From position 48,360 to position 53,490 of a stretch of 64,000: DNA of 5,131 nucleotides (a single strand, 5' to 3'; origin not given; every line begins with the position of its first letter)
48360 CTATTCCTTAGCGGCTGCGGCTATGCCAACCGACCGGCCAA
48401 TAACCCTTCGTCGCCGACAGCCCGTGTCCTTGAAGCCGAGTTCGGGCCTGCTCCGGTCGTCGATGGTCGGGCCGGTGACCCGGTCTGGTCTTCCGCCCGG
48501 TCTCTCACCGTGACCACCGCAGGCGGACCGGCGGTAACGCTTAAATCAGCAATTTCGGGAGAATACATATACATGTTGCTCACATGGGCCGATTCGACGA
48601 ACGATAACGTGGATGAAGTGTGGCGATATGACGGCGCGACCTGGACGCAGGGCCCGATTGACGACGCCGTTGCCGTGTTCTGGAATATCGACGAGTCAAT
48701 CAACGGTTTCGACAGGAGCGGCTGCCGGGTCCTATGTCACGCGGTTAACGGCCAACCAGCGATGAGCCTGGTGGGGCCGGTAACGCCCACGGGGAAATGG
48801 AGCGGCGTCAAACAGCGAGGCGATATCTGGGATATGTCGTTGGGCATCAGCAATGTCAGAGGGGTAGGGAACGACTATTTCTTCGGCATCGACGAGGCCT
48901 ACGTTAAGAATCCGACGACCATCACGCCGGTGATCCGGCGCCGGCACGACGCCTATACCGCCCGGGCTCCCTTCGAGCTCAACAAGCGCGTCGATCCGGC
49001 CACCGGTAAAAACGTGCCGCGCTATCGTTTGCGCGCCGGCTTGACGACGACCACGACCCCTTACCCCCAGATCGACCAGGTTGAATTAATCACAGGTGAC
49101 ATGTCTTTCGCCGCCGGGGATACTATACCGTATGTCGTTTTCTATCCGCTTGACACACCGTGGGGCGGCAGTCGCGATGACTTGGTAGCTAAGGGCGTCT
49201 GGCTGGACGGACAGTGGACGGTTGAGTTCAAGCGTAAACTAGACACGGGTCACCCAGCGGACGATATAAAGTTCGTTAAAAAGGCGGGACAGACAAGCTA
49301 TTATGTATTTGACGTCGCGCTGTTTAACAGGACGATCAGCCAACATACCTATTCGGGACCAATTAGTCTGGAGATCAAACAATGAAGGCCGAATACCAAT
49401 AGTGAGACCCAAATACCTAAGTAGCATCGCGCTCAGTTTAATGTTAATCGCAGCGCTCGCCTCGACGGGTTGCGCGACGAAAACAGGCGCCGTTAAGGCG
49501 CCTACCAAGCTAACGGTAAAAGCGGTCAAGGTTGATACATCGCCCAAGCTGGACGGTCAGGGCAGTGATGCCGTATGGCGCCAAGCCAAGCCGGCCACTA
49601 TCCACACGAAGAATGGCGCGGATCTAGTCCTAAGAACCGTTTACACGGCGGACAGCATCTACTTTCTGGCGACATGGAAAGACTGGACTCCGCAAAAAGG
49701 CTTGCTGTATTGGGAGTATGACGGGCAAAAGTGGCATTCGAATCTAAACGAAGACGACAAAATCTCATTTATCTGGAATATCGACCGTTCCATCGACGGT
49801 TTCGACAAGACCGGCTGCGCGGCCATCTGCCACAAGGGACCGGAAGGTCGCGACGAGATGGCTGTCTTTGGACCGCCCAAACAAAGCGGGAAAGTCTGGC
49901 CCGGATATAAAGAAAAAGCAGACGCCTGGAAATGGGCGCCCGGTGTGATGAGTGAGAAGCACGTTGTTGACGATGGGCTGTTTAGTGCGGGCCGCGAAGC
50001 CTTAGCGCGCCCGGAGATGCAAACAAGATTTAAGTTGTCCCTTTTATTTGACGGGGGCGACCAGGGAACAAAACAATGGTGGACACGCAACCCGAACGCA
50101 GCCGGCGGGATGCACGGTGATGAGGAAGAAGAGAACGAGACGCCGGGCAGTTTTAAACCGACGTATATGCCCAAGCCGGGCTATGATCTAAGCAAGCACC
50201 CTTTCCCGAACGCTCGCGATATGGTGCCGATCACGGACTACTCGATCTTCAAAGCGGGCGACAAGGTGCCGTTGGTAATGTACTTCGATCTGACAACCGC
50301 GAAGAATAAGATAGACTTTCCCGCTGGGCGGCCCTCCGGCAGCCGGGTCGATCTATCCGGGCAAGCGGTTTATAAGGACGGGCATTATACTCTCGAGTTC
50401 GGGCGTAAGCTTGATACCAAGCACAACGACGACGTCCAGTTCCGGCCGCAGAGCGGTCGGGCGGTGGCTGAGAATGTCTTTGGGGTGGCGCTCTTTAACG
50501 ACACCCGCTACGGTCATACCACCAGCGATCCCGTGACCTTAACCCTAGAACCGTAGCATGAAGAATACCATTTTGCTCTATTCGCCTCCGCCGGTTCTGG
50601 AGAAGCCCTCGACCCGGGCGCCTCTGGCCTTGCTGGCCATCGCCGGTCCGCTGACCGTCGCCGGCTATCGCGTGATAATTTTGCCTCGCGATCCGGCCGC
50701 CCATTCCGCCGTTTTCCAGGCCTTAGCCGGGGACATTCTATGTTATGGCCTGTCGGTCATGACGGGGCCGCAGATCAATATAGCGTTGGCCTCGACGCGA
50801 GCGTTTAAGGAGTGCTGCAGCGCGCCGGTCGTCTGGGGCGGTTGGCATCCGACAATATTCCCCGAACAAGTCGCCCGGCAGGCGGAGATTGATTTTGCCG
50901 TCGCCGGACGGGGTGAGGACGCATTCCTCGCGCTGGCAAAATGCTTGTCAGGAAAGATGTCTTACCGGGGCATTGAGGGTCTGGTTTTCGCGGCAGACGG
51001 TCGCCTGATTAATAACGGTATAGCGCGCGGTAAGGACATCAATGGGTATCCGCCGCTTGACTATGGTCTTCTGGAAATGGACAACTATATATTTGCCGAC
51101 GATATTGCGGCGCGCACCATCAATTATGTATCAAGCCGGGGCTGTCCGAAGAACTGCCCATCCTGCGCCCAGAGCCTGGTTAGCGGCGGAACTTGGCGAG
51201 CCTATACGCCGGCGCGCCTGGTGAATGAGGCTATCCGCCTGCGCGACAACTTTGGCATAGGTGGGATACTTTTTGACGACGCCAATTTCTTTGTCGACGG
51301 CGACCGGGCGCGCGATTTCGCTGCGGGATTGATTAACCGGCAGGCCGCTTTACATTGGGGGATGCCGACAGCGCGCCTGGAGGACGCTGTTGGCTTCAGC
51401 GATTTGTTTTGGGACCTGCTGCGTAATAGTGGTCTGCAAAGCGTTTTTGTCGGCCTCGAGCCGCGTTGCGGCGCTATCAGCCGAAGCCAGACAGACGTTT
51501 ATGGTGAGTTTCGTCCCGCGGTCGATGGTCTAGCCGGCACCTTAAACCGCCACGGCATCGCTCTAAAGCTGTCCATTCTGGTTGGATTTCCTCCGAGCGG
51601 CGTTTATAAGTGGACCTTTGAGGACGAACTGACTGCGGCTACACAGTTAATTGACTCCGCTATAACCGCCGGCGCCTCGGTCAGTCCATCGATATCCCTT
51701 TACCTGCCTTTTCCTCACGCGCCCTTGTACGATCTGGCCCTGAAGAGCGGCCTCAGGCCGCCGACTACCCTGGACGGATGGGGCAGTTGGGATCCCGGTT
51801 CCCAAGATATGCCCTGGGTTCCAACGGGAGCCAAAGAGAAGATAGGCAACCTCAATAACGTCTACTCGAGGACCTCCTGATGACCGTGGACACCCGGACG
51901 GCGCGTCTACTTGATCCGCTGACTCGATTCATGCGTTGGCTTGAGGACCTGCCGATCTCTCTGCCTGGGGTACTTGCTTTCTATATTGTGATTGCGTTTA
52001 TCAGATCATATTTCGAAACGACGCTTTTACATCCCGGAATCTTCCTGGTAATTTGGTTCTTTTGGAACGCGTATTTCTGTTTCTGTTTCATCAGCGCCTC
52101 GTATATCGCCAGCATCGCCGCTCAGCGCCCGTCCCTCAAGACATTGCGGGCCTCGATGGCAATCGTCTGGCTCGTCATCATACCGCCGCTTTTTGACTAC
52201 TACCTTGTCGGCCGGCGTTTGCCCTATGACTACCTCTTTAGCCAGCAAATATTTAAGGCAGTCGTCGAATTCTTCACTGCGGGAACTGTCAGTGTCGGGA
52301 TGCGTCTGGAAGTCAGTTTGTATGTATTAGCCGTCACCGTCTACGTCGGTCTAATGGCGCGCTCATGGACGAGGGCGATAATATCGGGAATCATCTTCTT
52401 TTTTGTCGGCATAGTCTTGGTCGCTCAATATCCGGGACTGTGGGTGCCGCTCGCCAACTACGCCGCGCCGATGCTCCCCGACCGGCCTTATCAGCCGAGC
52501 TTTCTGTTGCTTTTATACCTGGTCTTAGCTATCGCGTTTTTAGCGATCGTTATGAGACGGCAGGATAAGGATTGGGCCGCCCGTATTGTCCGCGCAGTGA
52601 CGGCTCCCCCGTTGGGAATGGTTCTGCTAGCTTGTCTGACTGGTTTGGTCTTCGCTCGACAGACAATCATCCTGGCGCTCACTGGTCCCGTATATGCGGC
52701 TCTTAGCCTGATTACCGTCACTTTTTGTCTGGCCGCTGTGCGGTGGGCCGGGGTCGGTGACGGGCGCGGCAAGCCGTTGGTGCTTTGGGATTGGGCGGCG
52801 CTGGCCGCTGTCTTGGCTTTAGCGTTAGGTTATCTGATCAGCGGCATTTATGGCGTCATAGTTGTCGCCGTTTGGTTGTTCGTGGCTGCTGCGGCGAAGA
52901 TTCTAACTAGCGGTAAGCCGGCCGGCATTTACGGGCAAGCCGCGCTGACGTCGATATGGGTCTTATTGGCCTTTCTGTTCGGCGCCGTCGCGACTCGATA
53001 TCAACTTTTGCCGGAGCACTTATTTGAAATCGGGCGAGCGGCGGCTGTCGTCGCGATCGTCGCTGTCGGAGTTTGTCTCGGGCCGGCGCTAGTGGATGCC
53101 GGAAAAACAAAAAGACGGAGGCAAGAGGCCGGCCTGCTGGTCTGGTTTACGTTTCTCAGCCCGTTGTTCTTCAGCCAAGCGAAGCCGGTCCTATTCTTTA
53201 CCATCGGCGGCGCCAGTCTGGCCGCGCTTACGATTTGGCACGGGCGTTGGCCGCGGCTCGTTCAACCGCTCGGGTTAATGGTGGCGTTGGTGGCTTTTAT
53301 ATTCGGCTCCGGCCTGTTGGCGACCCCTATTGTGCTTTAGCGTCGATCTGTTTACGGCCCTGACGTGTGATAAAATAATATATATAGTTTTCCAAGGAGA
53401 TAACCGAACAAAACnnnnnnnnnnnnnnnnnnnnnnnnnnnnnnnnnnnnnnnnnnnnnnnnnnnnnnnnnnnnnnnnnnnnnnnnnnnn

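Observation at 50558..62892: Isoprenoid-quinone-like biosynthesis cluster embedded in the cytochrome island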

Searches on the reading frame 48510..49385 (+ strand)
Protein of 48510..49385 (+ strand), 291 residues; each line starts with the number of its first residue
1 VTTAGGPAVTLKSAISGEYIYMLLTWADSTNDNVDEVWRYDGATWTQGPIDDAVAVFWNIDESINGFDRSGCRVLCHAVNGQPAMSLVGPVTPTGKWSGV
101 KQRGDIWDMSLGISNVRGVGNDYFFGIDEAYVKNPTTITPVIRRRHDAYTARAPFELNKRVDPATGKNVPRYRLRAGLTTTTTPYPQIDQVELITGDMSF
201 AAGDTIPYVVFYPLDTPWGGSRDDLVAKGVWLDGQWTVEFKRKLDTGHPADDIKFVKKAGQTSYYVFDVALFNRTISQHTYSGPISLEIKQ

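Call 4: search_protein_families(library=pfam, proteins=[window:48510-49385:+], max_evalue=0.01)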
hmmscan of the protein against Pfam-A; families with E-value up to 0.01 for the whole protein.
window:48510-49385:+ (291 aa): 1 family
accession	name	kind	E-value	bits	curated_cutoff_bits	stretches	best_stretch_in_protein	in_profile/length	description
PF09459.16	EB_dh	-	5e-17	63.2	33.3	1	8-258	31-214/236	Ethylbenzene dehydrogenase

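Call 43: search_protein_families(library=ncbifam, proteins=[window:48510-49385:+], max_evalue=0.01)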
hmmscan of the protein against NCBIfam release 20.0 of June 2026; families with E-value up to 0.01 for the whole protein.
window:48510-49385:+ (291 aa): 0 families

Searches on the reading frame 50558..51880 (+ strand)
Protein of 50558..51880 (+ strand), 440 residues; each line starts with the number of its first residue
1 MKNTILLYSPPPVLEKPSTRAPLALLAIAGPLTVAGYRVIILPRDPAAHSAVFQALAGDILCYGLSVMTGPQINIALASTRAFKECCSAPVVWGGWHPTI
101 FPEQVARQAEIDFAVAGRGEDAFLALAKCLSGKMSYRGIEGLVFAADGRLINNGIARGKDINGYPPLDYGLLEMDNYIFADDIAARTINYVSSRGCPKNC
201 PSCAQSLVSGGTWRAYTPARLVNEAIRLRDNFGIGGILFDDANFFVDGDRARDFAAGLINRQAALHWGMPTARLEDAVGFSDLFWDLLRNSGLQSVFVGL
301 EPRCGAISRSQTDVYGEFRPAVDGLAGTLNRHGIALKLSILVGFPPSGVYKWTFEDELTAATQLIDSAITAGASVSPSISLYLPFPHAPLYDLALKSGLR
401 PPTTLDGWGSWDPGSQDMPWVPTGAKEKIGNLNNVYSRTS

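Call 3: search_protein_families(library=pfam, proteins=[window:50558-51880:+], max_evalue=0.01)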
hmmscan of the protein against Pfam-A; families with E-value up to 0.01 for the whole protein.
window:50558-51880:+ (440 aa): 2 families
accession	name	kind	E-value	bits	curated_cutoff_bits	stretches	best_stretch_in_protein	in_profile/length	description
PF02310.24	B12-binding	-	2e-12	47.5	32.1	1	22-126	14-120/121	B12 binding domain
PF04055.27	Radical_SAM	-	0.00077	20.1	29.5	1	191-256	2-68/166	Radical SAM superfamily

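Call 5: search_protein_families(library=ncbifam, proteins=[window:50558-51880:+], max_evalue=0.01)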
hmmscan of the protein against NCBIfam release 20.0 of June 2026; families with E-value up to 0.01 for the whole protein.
window:50558-51880:+ (440 aa): 17 families
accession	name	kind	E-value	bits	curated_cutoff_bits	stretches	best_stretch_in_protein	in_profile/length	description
TIGR02026.1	BchE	equivalog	3.5e-23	82.2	481.35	1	20-301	20-306/497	magnesium-protoporphyrin IX monomethyl ester anaerobic oxidative cyclase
TIGR04072.2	rSAM_ladder_B12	equivalog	1.8e-16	59.9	360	1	80-301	90-290/443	lipid biosynthesis B12-binding/radical SAM protein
TIGR04385.1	B12_rSAM_cofa1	equivalog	8.9e-15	54.8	450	1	88-268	99-276/438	B12 lower ligand biosynthesis radical SAM protein BzaD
NF038361.1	rSAM_Sden_1168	equivalog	4e-12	45.5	575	1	89-302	171-392/560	Sden_1168 family B12-binding radical SAM P-methyltransferase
TIGR04479.1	bcpD_PhpK_rSAM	subfamily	6.2e-10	38.1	600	1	118-345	179-392/504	PhpK family radical SAM P-methyltransferase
TIGR03471.1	HpnJ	equivalog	4.1e-09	35.8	577.6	1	71-306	79-311/472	hopanoid biosynthesis associated radical SAM protein HpnJ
NF050148.1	rSAM_ApyD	equivalog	1.2e-08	33.8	750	1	87-345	102-349/645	RiPP biosynthesis radical SAM protein ApyD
TIGR04013.1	B12_SAM_MJ_1487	hypoth_equivalog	1.9e-08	33.6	251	1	52-214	38-178/382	TIGR04013 family B12-binding domain/radical SAM domain-containing protein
TIGR04190.1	B12_SAM_Ta0216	equivalog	1.2e-06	27.5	500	1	81-208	101-240/554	TIGR04190 family B12-binding domain/radical SAM domain protein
TIGR04295.1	B12_rSAM_oligo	hypoth_equivalog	1.2e-06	27.5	400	1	70-244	84-255/422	TIGR04295 family B12-binding domain-containing radical SAM protein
NF033712.0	B12_rSAM_KedN5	subfamily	1.4e-06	26.8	700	1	52-272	57-276/624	KedN5 family methylcobalamin-dependent radical SAM C-methyltransferase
TIGR04367.1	HpnR_B12_rSAM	equivalog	6.5e-06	24.9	650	1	22-301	22-294/490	hopanoid C-3 methylase HpnR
TIGR04014.1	B12_SAM_MJ_0865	equivalog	9.2e-06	24.7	360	1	89-224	69-197/434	methyl-coenzyme M reductase glutamine C-methyltransferase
NF045585.1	rSAM_slr0320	equivalog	0.00013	20.7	775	1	81-246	131-293/511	photosystem II high light acclimation radical SAM protein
NF033070.1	rSAM_AprD4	equivalog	0.001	18.1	500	1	171-271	180-280/456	AprD4 family radical SAM diol-dehydratase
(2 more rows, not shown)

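Call 21: search_solved_structures(query=window:50558-51880:+, max_evalue=0.01)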
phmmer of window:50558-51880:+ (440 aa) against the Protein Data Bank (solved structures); distinct sequences matched with E-value up to 0.01: 1.
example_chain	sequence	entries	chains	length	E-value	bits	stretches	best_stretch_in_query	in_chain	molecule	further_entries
9ccb_A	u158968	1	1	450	0.00032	22.7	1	98-230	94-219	Radical SAM core domain-containing protein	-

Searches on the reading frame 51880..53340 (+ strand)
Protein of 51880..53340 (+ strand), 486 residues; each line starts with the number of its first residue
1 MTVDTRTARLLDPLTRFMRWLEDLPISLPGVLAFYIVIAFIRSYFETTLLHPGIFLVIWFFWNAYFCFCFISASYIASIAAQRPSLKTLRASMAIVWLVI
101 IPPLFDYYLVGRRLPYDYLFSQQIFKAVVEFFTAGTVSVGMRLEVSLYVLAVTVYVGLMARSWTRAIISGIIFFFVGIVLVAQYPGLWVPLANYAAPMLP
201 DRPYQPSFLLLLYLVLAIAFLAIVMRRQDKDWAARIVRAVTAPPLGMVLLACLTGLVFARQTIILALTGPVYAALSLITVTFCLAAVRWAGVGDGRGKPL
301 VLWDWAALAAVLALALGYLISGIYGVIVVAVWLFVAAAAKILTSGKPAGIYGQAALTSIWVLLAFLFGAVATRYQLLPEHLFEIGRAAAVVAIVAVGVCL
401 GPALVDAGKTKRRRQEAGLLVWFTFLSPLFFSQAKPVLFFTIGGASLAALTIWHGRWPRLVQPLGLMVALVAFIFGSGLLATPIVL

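Call 3: search_protein_families(library=pfam, proteins=[window:51880-53340:+], max_evalue=0.01)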
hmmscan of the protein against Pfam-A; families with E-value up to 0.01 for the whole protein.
window:51880-53340:+ (486 aa): 0 families

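Call 5: search_protein_families(library=ncbifam, proteins=[window:51880-53340:+], max_evalue=0.01)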
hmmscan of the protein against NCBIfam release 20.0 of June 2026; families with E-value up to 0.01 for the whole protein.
window:51880-53340:+ (486 aa): 0 families

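Call 8: search_protein_families(library=pfam, proteins=[window:51880-53340:+], max_evalue=1)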
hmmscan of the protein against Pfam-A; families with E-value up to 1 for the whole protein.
window:51880-53340:+ (486 aa): 1 family
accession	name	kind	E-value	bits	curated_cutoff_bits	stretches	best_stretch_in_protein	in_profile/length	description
PF04835.17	Pox_A9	-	0.17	12.5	22.8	0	165-181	28-44/53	A9 protein conserved region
